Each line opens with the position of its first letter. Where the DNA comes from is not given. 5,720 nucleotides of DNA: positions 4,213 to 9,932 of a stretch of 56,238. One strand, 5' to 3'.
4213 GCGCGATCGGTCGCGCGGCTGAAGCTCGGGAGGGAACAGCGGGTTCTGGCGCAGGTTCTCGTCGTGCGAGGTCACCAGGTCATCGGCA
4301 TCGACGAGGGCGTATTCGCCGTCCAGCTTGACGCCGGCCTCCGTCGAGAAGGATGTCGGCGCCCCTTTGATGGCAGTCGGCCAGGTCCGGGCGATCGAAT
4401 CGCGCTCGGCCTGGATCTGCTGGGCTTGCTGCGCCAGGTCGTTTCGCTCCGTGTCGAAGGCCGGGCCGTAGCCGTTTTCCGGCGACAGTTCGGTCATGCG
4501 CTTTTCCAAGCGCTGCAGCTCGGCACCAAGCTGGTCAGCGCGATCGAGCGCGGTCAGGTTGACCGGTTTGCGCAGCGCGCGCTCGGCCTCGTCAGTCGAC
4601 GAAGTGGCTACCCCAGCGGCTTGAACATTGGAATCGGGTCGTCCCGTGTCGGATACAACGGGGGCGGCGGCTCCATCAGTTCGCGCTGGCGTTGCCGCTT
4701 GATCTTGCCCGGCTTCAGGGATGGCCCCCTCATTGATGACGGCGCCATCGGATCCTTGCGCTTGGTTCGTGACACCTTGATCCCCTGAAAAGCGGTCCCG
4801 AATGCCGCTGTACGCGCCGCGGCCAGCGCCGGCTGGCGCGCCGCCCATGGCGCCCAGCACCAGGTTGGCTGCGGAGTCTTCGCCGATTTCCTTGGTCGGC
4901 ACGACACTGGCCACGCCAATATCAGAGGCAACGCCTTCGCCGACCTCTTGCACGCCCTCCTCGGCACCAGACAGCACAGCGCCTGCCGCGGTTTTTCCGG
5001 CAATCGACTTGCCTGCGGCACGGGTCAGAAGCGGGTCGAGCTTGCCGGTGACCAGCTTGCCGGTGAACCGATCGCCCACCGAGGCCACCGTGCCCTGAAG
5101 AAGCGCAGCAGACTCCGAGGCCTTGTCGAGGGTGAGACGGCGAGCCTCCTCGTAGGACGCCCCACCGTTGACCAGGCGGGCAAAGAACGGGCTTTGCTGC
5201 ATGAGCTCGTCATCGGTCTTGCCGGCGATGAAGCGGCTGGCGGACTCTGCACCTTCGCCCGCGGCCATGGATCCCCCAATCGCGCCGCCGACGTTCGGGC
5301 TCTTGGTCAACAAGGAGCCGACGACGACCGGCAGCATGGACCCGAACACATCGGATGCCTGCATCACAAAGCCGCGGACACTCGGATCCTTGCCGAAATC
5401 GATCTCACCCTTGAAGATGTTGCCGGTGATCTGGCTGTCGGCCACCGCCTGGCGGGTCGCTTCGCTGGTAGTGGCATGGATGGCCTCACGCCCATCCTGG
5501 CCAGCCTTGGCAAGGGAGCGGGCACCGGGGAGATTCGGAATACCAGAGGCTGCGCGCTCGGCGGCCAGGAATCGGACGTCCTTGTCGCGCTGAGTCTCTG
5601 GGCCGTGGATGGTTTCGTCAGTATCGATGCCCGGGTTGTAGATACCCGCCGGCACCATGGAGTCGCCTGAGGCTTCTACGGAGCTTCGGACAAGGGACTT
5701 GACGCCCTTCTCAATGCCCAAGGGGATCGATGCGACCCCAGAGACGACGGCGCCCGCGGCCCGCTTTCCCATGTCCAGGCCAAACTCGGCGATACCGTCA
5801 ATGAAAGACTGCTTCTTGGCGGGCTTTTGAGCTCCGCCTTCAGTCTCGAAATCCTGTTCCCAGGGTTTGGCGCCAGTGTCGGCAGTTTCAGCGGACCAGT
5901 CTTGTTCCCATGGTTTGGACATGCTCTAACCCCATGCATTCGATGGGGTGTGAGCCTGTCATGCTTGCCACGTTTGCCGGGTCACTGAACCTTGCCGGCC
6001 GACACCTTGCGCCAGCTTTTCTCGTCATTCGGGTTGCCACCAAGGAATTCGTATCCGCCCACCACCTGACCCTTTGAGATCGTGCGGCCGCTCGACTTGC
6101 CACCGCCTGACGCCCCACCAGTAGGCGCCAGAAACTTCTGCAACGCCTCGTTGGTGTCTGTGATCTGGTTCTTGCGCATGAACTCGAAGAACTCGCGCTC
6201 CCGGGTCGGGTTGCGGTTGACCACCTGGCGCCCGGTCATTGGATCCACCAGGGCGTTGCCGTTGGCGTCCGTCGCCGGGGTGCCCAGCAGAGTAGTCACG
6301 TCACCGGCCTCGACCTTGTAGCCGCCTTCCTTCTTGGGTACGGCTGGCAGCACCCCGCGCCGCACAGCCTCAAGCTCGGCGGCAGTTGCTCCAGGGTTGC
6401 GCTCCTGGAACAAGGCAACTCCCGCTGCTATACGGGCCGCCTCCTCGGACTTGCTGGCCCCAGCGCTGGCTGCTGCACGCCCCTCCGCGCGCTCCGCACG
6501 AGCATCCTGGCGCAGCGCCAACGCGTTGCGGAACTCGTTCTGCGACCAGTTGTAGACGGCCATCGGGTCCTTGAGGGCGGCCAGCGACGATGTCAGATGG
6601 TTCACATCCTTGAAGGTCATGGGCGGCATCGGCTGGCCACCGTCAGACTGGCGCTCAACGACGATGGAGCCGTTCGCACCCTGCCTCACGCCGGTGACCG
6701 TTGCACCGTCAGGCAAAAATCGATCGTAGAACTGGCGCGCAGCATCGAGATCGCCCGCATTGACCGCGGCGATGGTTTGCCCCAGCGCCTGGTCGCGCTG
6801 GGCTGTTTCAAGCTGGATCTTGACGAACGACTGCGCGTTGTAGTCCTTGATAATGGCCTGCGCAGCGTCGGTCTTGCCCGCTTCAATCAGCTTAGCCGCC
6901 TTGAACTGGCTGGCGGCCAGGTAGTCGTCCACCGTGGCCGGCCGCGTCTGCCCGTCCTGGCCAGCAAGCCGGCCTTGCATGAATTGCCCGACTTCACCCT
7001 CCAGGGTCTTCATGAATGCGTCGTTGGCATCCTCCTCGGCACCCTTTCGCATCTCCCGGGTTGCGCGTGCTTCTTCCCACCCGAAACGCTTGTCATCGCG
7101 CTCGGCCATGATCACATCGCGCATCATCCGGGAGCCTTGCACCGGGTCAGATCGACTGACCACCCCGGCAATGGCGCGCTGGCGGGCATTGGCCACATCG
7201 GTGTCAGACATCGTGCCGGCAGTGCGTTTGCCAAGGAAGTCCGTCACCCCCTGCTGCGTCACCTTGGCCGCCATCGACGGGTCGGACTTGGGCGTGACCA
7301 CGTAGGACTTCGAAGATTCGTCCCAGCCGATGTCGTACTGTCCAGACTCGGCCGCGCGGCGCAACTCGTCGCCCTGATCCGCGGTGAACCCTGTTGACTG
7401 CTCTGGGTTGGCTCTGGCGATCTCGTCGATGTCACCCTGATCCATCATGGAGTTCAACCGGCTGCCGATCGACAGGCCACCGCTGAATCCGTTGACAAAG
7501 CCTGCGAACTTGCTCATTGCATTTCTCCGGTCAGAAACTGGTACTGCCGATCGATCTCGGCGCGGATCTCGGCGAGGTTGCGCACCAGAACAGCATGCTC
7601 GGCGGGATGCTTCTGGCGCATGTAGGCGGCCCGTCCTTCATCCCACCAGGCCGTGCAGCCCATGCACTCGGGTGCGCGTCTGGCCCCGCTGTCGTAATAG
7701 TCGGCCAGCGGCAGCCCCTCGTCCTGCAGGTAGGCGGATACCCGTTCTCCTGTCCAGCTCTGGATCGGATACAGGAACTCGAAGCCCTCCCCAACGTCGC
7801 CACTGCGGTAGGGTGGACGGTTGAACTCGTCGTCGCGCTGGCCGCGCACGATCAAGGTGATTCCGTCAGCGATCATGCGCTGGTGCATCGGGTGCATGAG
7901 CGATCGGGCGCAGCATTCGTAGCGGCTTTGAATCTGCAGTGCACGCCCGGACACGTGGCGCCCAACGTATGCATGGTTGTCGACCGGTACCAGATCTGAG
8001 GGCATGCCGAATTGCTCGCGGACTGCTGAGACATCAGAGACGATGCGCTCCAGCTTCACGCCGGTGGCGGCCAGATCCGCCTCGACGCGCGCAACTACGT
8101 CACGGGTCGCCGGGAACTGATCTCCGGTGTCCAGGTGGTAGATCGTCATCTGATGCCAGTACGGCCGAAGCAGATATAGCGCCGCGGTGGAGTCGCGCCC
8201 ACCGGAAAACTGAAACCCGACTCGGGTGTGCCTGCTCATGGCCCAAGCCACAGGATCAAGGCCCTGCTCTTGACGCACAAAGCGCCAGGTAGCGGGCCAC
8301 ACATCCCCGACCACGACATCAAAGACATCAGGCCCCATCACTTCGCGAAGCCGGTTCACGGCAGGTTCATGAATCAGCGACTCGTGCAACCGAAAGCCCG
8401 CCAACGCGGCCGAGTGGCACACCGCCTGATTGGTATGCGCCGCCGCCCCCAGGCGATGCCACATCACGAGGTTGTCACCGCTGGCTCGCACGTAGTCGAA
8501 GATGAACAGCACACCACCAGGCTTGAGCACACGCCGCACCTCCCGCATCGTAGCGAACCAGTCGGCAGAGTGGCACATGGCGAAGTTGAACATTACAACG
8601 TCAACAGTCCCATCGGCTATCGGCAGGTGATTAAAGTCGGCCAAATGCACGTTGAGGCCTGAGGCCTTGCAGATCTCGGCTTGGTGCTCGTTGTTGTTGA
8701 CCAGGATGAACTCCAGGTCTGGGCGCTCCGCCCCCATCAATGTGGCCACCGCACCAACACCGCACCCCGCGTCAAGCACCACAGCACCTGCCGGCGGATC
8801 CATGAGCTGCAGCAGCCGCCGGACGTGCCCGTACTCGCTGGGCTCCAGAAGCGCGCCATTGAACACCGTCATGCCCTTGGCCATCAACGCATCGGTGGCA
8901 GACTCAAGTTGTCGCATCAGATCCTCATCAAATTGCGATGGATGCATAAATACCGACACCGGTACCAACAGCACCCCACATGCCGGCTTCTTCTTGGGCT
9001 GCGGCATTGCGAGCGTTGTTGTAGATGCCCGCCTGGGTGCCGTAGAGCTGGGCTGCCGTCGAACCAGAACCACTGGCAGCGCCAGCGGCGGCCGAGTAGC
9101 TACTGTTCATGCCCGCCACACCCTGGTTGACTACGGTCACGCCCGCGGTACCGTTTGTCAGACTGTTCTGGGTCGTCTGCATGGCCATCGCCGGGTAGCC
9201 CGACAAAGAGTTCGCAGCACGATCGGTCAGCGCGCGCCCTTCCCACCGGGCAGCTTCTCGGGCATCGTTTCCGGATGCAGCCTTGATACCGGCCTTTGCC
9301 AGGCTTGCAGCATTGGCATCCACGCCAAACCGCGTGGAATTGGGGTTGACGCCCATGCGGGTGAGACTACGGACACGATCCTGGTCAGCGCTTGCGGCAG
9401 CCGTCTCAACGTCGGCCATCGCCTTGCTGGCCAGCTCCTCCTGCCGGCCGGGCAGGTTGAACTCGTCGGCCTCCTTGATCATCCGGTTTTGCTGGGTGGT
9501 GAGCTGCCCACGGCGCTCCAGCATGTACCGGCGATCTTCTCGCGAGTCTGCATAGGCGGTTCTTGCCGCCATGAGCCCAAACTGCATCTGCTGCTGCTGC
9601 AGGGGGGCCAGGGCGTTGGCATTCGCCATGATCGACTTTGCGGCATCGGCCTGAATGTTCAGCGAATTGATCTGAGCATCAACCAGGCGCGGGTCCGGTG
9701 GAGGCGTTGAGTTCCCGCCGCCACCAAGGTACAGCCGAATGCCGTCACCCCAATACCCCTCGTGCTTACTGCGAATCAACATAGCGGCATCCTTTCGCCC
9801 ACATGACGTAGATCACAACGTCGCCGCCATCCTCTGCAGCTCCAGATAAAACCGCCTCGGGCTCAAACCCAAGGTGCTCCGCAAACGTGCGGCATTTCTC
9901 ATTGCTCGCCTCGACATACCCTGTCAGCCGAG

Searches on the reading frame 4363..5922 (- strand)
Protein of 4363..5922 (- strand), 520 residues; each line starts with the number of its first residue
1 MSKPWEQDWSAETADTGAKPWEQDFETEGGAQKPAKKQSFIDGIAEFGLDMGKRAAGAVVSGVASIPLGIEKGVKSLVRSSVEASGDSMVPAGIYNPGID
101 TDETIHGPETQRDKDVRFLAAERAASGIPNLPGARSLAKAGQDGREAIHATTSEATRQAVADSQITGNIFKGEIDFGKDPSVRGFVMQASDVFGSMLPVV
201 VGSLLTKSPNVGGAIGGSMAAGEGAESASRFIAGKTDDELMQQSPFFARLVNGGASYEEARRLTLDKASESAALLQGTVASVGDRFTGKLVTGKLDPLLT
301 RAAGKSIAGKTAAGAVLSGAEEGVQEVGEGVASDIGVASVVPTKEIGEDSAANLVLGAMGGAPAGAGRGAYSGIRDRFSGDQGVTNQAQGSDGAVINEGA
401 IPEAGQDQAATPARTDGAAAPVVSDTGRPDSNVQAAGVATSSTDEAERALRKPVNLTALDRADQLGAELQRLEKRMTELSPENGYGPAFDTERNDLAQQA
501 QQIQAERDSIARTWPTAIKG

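Call 7: search_protein_families(library=pfam, max_evalue=0.01, proteins=[window:4423-5922:-])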
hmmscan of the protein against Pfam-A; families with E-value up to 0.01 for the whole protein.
seq(500 aa): 0 families

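Call 9: search_protein_families(library=phrogs, max_evalue=0.001, proteins=[window:4423-5922:-])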
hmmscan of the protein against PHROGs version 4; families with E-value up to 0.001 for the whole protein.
window:4423-5922:- (500 aa): 2 families
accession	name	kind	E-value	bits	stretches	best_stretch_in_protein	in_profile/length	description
phrog_2206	-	DNA, RNA and nucleotide metabolism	1.3e-11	43.2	1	145-470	173-518/3406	virion RNA polymerase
phrog_10089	-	moron, auxiliary metabolic gene and host takeover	4.6e-05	21.2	1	212-455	411-627/4647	DarB-like antirestriction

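Call 27: search_protein_families(library=pfam, max_evalue=5, proteins=[window:4363-5922:-])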
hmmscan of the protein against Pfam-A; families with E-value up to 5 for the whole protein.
seq(520 aa): 1 family
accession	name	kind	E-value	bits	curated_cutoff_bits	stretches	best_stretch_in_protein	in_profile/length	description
PF24596.1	DUF7620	-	0.3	12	27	1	439-490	21-63/69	Family of unknown function (DUF7620)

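Call 41: search_dna_similar(query=window:4363-5922:-, collection=phages, mode=protein, max_rows=30, max_evalue=0.001)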
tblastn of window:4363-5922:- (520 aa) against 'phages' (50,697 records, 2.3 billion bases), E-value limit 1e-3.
No match.

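Call 73: search_protein_families(library=ncbifam, max_evalue=0.01, proteins=[window:4363-5922:-])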
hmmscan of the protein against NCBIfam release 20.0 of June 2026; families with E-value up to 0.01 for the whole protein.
window:4363-5922:- (520 aa): 0 families

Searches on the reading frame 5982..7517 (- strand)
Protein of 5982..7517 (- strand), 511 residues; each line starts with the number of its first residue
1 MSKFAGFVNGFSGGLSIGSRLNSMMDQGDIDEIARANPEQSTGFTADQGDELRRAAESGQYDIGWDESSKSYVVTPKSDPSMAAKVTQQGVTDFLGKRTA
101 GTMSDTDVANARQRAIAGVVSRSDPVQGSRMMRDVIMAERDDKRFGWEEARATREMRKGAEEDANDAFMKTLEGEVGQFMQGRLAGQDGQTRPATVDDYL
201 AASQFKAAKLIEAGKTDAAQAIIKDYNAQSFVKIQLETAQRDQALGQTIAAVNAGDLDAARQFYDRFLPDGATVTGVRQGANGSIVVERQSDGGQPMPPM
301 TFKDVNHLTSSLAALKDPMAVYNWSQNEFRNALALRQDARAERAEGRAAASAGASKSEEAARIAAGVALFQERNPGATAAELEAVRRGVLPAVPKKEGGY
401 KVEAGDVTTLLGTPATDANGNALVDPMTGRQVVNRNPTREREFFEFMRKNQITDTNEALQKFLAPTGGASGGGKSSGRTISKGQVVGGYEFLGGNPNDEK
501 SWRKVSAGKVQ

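Call 21: search_protein_families(library=phrogs, max_evalue=0.001, proteins=[window:5985-7517:-])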
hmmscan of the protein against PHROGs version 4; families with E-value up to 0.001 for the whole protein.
window:5985-7517:- (511 aa): 0 families

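Call 74: find_encoding_contigs(protein=window:5982-7517:-, flank=3000, max_places=4)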
Protein window:5982-7517:- (511 aa): 14 contigs read that carry it; 4 places shown.
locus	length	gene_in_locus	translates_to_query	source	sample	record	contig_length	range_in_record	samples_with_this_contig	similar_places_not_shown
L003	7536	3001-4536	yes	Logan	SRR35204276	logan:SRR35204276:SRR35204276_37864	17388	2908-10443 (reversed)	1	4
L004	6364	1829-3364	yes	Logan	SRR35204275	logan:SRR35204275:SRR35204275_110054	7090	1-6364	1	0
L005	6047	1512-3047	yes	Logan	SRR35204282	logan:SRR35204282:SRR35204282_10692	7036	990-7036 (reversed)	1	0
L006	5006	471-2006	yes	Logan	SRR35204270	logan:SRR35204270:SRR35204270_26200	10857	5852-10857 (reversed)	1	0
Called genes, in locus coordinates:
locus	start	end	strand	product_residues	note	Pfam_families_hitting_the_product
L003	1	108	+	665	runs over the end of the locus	-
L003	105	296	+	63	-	-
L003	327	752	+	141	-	-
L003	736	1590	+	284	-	-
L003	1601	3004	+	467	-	PF01209:Ubie_methyltran (weak), PF05148:Methyltransf_8, PF13489:Methyltransf_23, PF13847:Methyltransf_31, PF08241:Methyltransf_11, PF08242:Methyltransf_12, PF13649:Methyltransf_25, PF01507:PAPS_reduct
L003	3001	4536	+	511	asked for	-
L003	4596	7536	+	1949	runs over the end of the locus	?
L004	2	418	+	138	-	?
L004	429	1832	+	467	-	PF01209:Ubie_methyltran (weak), PF05148:Methyltransf_8, PF13489:Methyltransf_23, PF13847:Methyltransf_31, PF08241:Methyltransf_11, PF08242:Methyltransf_12, PF13649:Methyltransf_25, PF01507:PAPS_reduct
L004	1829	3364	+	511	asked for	-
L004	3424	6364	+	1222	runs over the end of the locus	?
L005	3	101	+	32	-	?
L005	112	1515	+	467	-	PF01209:Ubie_methyltran (weak), PF05148:Methyltransf_8, PF13489:Methyltransf_23, PF13847:Methyltransf_31, PF08241:Methyltransf_11, PF08242:Methyltransf_12, PF13649:Methyltransf_25, PF01507:PAPS_reduct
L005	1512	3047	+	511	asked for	-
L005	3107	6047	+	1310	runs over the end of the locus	?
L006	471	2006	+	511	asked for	-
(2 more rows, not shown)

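Call 91: find_encoding_contigs(protein=window:5982-7517:-, flank=10000, max_places=10)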
Protein window:5982-7517:- (511 aa): 15 contigs read that carry it; 10 places shown.
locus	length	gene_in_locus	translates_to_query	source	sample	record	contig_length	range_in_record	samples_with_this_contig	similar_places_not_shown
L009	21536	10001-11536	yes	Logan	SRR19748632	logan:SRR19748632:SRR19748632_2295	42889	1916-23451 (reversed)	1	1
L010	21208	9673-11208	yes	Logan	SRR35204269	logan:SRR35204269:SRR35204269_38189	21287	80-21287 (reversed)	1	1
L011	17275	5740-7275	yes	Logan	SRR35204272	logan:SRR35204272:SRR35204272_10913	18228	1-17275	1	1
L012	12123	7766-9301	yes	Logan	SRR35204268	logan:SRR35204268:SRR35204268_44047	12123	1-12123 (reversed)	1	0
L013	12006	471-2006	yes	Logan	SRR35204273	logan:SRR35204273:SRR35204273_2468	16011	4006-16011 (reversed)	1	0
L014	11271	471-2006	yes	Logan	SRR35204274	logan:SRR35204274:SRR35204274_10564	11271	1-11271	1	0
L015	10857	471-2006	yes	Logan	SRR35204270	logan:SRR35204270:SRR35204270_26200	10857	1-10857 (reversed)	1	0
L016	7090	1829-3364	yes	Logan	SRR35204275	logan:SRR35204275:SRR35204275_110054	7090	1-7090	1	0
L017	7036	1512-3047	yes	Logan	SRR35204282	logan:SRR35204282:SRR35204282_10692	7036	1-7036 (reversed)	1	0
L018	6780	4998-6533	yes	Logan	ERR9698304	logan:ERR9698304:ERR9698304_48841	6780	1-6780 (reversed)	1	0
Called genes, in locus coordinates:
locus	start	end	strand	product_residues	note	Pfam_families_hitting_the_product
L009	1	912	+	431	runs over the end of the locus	-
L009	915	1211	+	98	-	-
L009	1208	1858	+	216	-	PF14301:DUF4376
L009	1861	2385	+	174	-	-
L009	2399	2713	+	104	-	-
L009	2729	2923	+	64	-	-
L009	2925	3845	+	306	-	-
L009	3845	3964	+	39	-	-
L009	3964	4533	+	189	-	-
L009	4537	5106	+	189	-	-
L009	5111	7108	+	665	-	-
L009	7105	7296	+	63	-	-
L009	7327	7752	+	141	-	-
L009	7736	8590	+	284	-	-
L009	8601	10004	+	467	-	PF13489:Methyltransf_23, PF01209:Ubie_methyltran (weak), PF05148:Methyltransf_8, PF13847:Methyltransf_31, PF08241:Methyltransf_11, PF08242:Methyltransf_12, PF13649:Methyltransf_25, PF01507:PAPS_reduct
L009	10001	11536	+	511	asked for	-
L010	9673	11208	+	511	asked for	-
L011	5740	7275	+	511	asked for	-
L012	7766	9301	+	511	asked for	-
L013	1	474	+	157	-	?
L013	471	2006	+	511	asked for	-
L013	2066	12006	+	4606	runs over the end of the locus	PF18763:ddrB-ParB, PF04607:RelA_SpoT (faint), PF07669:Eco57I (weak), PF28553:WH_1, PF28554:DUF8437, PF28555:Helicase_dom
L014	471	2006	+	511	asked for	-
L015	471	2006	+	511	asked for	-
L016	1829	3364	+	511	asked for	-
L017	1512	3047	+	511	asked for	-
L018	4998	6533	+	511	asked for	-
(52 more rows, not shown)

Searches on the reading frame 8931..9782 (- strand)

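Call 21: search_protein_families(library=phrogs, max_evalue=0.001, proteins=[window:8931-9782:-])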
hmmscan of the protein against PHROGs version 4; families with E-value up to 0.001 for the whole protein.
window:8931-9782:- (284 aa): 1 family
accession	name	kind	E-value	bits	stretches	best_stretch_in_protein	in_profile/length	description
phrog_8003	-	head and packaging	2.9e-40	139.7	1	19-278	12-282/389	virion structural protein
